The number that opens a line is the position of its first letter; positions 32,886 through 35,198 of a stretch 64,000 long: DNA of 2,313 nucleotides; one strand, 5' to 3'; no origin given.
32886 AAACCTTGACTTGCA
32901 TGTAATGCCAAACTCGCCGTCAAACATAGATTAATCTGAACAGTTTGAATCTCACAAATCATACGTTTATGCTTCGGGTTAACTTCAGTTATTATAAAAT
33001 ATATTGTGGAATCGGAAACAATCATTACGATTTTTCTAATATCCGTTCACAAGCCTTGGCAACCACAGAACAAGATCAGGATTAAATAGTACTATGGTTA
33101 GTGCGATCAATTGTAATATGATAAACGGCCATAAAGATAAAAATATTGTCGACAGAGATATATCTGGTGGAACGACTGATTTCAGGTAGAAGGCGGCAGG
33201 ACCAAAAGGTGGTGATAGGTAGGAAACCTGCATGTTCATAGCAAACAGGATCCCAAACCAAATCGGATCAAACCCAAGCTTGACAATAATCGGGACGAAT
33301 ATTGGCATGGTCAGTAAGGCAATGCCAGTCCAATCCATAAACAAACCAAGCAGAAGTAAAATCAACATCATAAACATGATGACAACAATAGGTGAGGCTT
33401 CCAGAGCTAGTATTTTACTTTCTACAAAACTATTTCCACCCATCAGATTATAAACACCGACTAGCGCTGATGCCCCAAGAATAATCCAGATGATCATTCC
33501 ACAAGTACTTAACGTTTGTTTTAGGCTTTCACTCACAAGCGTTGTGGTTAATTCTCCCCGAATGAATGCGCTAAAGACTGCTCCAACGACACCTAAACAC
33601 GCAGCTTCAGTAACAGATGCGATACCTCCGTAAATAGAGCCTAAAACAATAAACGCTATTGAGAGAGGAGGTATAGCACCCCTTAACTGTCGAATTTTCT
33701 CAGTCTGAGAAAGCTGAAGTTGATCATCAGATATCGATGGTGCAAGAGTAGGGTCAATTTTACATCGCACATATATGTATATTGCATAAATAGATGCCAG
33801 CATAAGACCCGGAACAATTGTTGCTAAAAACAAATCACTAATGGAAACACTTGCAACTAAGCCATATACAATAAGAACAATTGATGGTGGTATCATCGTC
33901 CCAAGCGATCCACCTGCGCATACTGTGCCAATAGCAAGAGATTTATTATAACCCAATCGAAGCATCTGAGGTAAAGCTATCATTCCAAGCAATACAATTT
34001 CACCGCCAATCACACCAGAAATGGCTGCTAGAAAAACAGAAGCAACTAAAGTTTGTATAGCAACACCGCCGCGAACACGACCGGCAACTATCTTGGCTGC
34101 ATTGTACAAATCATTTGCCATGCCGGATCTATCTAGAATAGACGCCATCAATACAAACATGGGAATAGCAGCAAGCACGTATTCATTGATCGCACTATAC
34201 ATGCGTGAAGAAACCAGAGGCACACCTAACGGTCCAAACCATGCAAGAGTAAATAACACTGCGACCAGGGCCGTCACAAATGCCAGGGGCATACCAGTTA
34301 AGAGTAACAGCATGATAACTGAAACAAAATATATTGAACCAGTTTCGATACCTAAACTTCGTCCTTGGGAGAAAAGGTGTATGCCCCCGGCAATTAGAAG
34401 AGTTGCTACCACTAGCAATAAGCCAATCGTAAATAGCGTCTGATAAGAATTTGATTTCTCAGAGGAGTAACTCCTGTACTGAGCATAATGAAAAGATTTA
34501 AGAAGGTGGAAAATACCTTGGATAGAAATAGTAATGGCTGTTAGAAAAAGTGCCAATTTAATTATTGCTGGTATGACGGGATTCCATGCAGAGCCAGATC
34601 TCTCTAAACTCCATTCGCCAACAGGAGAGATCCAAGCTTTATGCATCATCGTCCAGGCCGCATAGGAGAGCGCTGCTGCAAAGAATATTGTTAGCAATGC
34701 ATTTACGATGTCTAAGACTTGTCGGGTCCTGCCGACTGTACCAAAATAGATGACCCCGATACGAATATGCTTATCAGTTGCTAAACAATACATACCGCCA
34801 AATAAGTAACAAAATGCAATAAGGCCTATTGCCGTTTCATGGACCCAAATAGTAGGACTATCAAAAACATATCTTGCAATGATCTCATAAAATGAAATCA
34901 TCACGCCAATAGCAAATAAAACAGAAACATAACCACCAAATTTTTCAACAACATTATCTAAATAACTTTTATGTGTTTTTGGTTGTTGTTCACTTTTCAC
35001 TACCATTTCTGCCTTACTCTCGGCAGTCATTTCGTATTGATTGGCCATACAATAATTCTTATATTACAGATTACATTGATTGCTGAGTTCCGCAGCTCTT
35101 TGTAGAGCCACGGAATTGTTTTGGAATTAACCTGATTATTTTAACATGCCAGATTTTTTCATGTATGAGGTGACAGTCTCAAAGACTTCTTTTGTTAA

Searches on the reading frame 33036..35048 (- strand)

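Call 13: search_protein_families(library=ncbifam, proteins=[window:33036-35048:-], max_evalue=0.00001)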
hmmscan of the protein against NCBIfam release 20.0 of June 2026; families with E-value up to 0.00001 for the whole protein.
window:33036-35048:- (670 aa): 3 families
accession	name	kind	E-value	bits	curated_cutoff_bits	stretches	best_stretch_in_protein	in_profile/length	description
TIGR00786.1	dctM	subfamily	2e-92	310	268.45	1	252-664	1-405/405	TRAP transporter large permease subunit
NF011634.1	PRK15060.1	equivalog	1.9e-31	109.5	800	1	241-661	6-418/425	2,3-diketo-L-gulonate TRAP transporter large permease YiaN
TIGR02123.1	TRAP_fused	subfamily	1.6e-15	56.9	320.65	1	281-661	157-536/615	TRAP transporter fused permease subunit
